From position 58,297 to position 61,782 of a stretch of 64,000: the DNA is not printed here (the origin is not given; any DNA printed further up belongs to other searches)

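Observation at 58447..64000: DUF4215 Cys-repeat arrays fused to a fibro-slime/PA14-like domain and, next door, to DUF4886-like SGNH domains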

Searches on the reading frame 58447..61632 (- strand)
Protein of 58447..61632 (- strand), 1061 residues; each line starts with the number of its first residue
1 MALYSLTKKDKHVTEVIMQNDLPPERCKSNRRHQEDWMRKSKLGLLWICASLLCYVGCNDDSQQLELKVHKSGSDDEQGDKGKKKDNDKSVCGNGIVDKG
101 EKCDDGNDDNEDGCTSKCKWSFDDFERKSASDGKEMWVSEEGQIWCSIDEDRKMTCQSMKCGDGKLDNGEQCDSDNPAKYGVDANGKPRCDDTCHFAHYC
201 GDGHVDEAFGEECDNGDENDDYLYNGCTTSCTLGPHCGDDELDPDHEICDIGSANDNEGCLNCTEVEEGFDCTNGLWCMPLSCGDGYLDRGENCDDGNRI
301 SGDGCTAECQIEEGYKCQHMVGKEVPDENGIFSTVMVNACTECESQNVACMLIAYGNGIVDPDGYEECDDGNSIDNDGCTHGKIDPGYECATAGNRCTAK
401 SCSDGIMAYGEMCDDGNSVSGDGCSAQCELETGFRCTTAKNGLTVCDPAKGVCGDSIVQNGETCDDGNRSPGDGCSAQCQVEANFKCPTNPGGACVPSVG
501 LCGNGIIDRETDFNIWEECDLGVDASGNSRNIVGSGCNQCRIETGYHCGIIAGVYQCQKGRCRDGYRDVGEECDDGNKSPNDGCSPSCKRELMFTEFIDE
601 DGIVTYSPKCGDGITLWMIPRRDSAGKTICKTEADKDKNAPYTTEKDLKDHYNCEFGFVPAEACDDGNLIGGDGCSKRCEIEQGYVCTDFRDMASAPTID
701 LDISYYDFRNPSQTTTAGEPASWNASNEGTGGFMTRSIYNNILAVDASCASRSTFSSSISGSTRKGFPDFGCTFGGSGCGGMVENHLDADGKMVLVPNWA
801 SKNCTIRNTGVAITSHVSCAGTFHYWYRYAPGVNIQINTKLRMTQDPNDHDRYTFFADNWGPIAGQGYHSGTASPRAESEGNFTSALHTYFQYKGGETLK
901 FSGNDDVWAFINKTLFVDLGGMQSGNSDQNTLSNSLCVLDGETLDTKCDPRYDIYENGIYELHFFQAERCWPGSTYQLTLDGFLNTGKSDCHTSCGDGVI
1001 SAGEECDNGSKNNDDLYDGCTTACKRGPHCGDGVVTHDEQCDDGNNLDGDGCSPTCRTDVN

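Call 5: search_protein_families(library=pfam, proteins=[window:58447-61521:-], max_evalue=0.01)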
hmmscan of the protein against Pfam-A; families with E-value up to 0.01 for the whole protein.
window:58447-61521:- (1024 aa): 2 families
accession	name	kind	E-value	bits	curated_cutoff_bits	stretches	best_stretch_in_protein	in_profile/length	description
PF13948.11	DUF4215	-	2.4e-52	175.4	27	7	349-391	6-46/47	Domain of unknown function (DUF4215)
PF07691.17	PA14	-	0.00075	19.8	24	1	831-889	31-93/147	PA14 domain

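Call 6: search_protein_families(library=ncbifam, proteins=[window:58447-61521:-], max_evalue=0.01)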
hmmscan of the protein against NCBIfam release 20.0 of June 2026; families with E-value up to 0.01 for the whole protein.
window:58447-61521:- (1024 aa): 2 families
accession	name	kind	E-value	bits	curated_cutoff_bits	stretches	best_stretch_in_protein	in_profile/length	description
TIGR02232.1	myxo_disulf_rpt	repeat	5.3e-99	323.7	20.8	9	363-399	2-38/38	cysteine-rich acidic repeat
TIGR02148.1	Fibro_Slime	domain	3.9e-15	56.1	45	1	845-941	5-84/90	fibro-slime domain-containing protein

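Call 9: find_encoding_contigs(protein=window:58447-61521:-, flank=10000, max_places=6)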
Protein window:58447-61521:- (1024 aa): no gene with exactly this product is on record in the collection.

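Call 10: find_encoding_contigs(protein=window:58447-61632:-, flank=10000, max_places=6)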
Protein window:58447-61632:- (1061 aa): no gene with exactly this product is on record in the collection.

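Call 12: find_homologous_proteins(query=window:58447-61521:-, max_evalue=0.00001)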
Query window:58447-61521:- (1024 aa): 4893 proteins with E <= 0.00001 among 8000 candidates; the best 120 are listed.
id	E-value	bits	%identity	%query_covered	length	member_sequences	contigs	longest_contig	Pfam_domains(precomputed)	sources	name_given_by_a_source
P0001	0.0e+0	2445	100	100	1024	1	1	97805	PF13948.12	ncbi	-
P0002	0.0e+0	1742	72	100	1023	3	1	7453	PF13948.12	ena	-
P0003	0.0e+0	1085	48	93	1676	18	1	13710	PF13948.12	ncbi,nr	ncbi:MAG: DUF4215 domain-containing protein [Proteobacteria bacterium]|nr:DUF4215 domain-containing 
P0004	0.0e+0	1026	47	93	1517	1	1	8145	PF13948.12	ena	-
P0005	1.3e-296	1005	48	93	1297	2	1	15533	PF13948.12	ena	-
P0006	5.2e-264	897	43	93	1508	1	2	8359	PF13948.12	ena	-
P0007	3.6e-237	808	46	100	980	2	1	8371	PF07691.18,PF13948.12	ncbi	-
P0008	1.9e-224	766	40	99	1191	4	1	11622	PF13948.12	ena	-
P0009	4.2e-217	742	39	93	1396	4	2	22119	PF07691.18,PF13948.12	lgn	-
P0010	1.1e-214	734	41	93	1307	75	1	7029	PF13948.12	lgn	-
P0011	1.7e-211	723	41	100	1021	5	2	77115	PF07691.18,PF13948.12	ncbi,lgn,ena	-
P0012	1.6e-208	713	39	94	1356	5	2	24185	PF07691.18,PF13948.12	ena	-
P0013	6.2e-203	695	43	88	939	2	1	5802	PF07691.18,PF13948.12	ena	-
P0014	1.7e-200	687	37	93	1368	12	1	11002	PF13948.12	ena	-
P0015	4.1e-191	656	37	93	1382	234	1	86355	PF07691.18,PF13948.12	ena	-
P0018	9.9e-181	621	36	87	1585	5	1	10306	PF07691.18,PF13948.12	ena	-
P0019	3.3e-179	616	32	88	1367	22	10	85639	PF13948.12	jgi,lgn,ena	jgi:fibro-slime domain-containing protein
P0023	3.8e-176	606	39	93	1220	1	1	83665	PF07691.18,PF13948.12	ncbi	-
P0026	9.6e-169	582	34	93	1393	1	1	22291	PF07691.18,PF13948.12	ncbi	-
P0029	3.9e-165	570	33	96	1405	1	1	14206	PF07691.18,PF13948.12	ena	-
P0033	9.7e-164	565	31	57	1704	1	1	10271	PF07691.18,PF13948.12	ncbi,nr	ncbi:MAG TPA: DUF4215 domain-containing protein, partial [Polyangiaceae bacterium]|nr:DUF4215 domain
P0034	2.1e-163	564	37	95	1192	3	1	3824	PF07691.18,PF13948.12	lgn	-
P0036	1.6e-161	558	37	96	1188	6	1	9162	PF07691.18,PF13948.12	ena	-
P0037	3.0e-161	557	38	95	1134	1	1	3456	PF07691.18,PF13948.12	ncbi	-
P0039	3.6e-158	547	37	93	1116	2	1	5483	PF07691.18,PF13948.12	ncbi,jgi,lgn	ncbi:MAG: DUF4215 domain-containing protein [Bradymonadia bacterium]|jgi:fibro-slime domain-containi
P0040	4.3e-158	546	36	93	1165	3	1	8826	PF07691.18,PF13948.12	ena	-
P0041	7.7e-158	546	32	93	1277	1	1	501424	PF07691.18,PF13948.12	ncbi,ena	-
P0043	3.1e-157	544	31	99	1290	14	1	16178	PF07691.18,PF13948.12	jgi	jgi:fibro-slime domain-containing protein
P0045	1.5e-156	541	30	93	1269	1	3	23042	PF07691.18,PF13948.12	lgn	-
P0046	2.3e-156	541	33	95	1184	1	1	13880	PF07691.18,PF13948.12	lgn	-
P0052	2.1e-155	538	33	86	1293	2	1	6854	PF07691.18,PF13948.12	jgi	jgi:fibro-slime domain-containing protein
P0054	3.8e-154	533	31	95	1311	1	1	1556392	PF13948.12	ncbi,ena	-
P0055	4.5e-154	533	32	94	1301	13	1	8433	PF07691.18,PF13948.12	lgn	-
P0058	4.0e-153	530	42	72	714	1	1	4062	PF07691.18,PF13948.12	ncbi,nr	ncbi:MAG: DUF4215 domain-containing protein, partial [Proteobacteria bacterium]|nr:DUF4215 domain-co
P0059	8.7e-153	529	31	94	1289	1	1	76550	PF07691.18,PF13948.12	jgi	jgi:fibro-slime domain-containing protein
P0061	1.5e-152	528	34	85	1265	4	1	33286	PF07691.18,PF13948.12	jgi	-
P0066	1.3e-151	525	32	86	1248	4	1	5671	PF07691.18,PF13948.12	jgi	jgi:fibro-slime domain-containing protein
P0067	1.5e-151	525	31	95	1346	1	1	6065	PF07691.18,PF13948.12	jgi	jgi:fibro-slime domain-containing protein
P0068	1.9e-151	524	34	94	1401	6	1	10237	PF07691.18,PF13948.12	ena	-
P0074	2.3e-150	521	35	93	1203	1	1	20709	PF07691.18,PF13948.12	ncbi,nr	ncbi:MAG: DUF4215 domain-containing protein [Proteobacteria bacterium]|nr:DUF4215 domain-containing 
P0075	2.6e-150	521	33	94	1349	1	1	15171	PF07691.18,PF13948.12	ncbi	-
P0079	3.9e-149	517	36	93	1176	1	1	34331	PF07691.18,PF13948.12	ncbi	-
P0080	5.9e-149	516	36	93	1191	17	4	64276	PF07691.18,PF13948.12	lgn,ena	-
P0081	1.1e-148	515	33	87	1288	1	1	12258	PF07691.18,PF13948.12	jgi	jgi:fibro-slime domain-containing protein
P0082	2.5e-148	514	34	94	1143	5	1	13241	PF07691.18,PF13948.12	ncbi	-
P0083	3.0e-148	514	31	88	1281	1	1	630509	PF07691.18,PF13948.12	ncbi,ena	-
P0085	5.2e-148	513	34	93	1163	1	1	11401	PF07691.18,PF13948.12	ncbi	-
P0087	8.2e-148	512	33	88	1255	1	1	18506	PF07691.18,PF13948.12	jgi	jgi:fibro-slime domain-containing protein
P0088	1.2e-147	512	32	96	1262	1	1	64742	PF07691.18,PF13948.12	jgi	jgi:fibro-slime domain-containing protein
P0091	1.5e-147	512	30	83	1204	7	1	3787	PF07691.18,PF13948.12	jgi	-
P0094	2.1e-147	511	31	63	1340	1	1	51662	PF07691.18,PF13948.12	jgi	jgi:fibro-slime domain-containing protein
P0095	3.5e-147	510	31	94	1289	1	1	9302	PF07691.18,PF13948.12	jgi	-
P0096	5.0e-147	510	33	86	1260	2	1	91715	PF07691.18,PF13948.12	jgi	jgi:fibro-slime domain-containing protein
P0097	6.8e-147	509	30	95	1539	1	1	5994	PF07691.18,PF13948.12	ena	-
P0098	8.2e-147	509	30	94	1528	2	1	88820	PF07691.18,PF13948.12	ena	-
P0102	5.6e-146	506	31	94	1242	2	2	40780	PF07691.18,PF13948.12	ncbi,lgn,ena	-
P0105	9.5e-146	506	32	94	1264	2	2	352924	PF07691.18,PF13948.12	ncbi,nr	ncbi:MAG TPA: DUF4215 domain-containing protein [Polyangiaceae bacterium]|nr:DUF4215 domain-containi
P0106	1.4e-145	505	37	94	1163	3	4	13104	PF07691.18,PF13948.12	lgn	-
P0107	1.5e-145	505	34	98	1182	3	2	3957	PF07691.18,PF13948.12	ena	-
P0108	1.5e-145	505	32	94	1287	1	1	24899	PF07691.18,PF13948.12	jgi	jgi:fibro-slime domain-containing protein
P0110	4.6e-145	503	31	84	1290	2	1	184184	PF07691.18,PF13948.12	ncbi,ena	-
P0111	6.0e-145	503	34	93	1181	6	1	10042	PF07691.18,PF13948.12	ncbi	-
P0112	7.2e-145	503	35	93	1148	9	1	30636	PF07691.18,PF13948.12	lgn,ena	-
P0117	4.0e-144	500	30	93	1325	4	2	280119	PF07691.18,PF13948.12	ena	-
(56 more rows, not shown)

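Call 13: find_encoding_contigs(protein=P0001, flank=10000, max_places=4)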
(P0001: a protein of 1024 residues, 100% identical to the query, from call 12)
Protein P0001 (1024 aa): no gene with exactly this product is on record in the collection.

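Call 14: list_cluster_members(proteins=[P0001, P0002, P0003, P0007, P0011])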
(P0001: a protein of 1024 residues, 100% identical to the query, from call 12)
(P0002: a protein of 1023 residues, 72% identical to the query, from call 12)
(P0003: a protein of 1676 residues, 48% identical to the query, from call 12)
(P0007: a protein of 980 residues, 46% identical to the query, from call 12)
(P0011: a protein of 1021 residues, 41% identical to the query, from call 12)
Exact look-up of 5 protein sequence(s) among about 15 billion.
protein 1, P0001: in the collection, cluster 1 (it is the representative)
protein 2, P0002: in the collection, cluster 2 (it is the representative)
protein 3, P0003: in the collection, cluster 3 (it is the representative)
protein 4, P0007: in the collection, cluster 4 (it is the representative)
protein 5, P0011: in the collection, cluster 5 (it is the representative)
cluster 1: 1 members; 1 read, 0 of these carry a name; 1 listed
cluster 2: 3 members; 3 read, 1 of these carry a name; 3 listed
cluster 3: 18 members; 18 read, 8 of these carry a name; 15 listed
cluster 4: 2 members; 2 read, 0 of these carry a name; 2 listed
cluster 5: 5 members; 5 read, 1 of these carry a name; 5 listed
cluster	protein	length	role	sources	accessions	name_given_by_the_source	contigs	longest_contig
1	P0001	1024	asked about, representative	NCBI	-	-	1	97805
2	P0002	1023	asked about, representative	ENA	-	-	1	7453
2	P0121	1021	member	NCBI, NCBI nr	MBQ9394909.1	MAG: DUF4215 domain-containing protein [Proteobacteria bacterium] | DUF4215 domain-containing protein [Pseudomonadota bacterium]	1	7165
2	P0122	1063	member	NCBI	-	-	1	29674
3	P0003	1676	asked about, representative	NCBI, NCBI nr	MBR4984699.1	MAG: DUF4215 domain-containing protein [Proteobacteria bacterium] | DUF4215 domain-containing protein [Pseudomonadota bacterium]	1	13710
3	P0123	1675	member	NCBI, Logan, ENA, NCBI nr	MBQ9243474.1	MAG: DUF4215 domain-containing protein [Proteobacteria bacterium] | DUF4215 domain-containing protein [Pseudomonadota bacterium]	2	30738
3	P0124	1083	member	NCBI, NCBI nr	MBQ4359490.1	MAG: DUF4215 domain-containing protein, partial [Proteobacteria bacterium] | DUF4215 domain-containing protein [Pseudomonadota bacterium]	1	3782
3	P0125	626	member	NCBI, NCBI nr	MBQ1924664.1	MAG: DUF4215 domain-containing protein, partial [Proteobacteria bacterium] | DUF4215 domain-containing protein [Pseudomonadota bacterium]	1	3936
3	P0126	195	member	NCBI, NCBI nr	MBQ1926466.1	MAG: DUF4215 domain-containing protein, partial [Proteobacteria bacterium] | DUF4215 domain-containing protein [Pseudomonadota bacterium]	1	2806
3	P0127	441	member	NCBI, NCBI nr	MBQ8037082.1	MAG: DUF4215 domain-containing protein, partial [Proteobacteria bacterium] | DUF4215 domain-containing protein [Pseudomonadota bacterium]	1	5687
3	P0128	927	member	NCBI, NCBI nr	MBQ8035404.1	MAG: DUF4215 domain-containing protein, partial [Proteobacteria bacterium] | DUF4215 domain-containing protein [Pseudomonadota bacterium]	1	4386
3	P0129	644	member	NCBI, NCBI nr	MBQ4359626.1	MAG: DUF4215 domain-containing protein, partial [Proteobacteria bacterium] | DUF4215 domain-containing protein [Pseudomonadota bacterium]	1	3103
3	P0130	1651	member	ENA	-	-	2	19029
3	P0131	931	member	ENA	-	-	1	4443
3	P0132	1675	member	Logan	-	-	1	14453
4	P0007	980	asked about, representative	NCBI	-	-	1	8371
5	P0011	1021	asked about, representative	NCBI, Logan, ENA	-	-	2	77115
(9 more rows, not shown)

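Call 16: find_encoding_contigs(protein=P0122, flank=10000, max_places=3)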
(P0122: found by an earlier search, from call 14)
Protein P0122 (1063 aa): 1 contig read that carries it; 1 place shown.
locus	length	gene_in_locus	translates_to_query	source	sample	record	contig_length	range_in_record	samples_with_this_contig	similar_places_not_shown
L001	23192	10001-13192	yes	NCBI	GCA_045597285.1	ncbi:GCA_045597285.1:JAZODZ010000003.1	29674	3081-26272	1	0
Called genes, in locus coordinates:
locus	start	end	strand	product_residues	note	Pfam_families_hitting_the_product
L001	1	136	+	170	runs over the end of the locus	PF16718:IFS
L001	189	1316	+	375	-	PF13606:Ank_3 (faint), PF00023:Ank (faint), PF13857:Ank_5 (faint), PF12796:Ank_2, PF13637:Ank_4 (weak)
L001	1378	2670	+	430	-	PF13606:Ank_3 (faint), PF00023:Ank (faint), PF12796:Ank_2, PF13637:Ank_4 (faint), PF13857:Ank_5 (faint), PF12796:Ank_2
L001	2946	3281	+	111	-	-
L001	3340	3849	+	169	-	PF08334:T2SSG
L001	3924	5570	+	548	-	PF02264:LamB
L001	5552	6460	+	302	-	PF00432:Prenyltrans (faint)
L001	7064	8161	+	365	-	-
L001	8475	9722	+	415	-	-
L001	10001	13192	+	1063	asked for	PF13948:DUF4215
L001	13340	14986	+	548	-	PF02878:PGM_PMM_I, PF02879:PGM_PMM_II, PF02880:PGM_PMM_III, PF00408:PGM_PMM_IV (weak)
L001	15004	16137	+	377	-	PF01565:FAD_binding_4, PF02873:MurB_C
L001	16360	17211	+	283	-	-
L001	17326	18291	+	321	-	PF04055:Radical_SAM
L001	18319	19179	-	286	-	PF13483:Lactamase_B_3, PF12706:Lactamase_B_2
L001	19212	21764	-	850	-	PF00069:Pkinase, PF01636:APH (faint), PF07714:PK_Tyr_Ser-Thr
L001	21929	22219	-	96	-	PF06769:YoeB_toxin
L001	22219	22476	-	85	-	-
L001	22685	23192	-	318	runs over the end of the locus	PF13606:Ank_3 (faint), PF13637:Ank_4 (faint), PF13857:Ank_5 (faint), PF12796:Ank_2, PF00023:Ank (weak)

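Call 17: find_encoding_contigs(protein=P0011, flank=10000, max_places=3)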
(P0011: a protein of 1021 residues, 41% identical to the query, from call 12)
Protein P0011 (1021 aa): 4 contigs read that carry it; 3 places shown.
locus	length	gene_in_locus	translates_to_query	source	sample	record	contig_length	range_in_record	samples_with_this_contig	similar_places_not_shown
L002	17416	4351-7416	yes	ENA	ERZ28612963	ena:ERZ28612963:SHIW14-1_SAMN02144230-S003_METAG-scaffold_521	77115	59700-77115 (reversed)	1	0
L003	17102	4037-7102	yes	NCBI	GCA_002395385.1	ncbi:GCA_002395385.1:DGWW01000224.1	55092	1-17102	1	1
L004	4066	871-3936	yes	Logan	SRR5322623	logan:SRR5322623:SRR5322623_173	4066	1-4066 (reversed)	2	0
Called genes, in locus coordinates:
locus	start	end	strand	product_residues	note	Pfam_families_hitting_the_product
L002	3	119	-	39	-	?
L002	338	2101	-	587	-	PF17297:PEPCK_N, PF01293:PEPCK_ATP (weak), PF00821:PEPCK_GTP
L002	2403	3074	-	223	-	PF07661:MORN_2 (faint)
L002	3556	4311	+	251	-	PF13483:Lactamase_B_3, PF12706:Lactamase_B_2 (weak)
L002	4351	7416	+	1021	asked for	PF13948:DUF4215, PF07691:PA14 (weak)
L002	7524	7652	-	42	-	-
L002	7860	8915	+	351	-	PF11104:PilM_2, PF14450:FtsA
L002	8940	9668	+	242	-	PF05137:PilN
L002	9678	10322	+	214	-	PF04350:PilO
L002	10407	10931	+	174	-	PF04351:PilP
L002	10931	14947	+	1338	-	PF11741:AMIN (faint), PF21305:type_II_gspD_N0 (weak), PF07660:STN (weak), PF03958:Secretin_N, PF00263:Secretin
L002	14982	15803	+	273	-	-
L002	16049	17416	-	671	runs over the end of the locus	PF17517:IgGFc_binding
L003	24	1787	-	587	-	PF17297:PEPCK_N, PF01293:PEPCK_ATP (faint), PF00821:PEPCK_GTP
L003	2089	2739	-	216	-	PF07661:MORN_2 (faint)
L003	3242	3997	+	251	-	PF13483:Lactamase_B_3, PF12706:Lactamase_B_2 (weak)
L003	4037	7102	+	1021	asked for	PF13948:DUF4215, PF07691:PA14 (weak)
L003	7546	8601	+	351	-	PF11104:PilM_2, PF14450:FtsA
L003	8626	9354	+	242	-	PF05137:PilN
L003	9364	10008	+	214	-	PF04350:PilO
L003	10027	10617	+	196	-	PF04351:PilP (weak)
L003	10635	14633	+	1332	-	PF11741:AMIN (faint), PF21305:type_II_gspD_N0 (weak), PF07660:STN (weak), PF03958:Secretin_N, PF00263:Secretin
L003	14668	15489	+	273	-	-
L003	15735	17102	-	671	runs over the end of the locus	PF17517:IgGFc_binding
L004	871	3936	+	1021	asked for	PF13948:DUF4215, PF07691:PA14 (weak)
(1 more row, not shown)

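Call 19: search_solved_structures(query=window:58447-61521:-, max_evalue=0.01)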
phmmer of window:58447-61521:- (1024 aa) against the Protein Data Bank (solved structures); distinct sequences matched with E-value up to 0.01: 0.
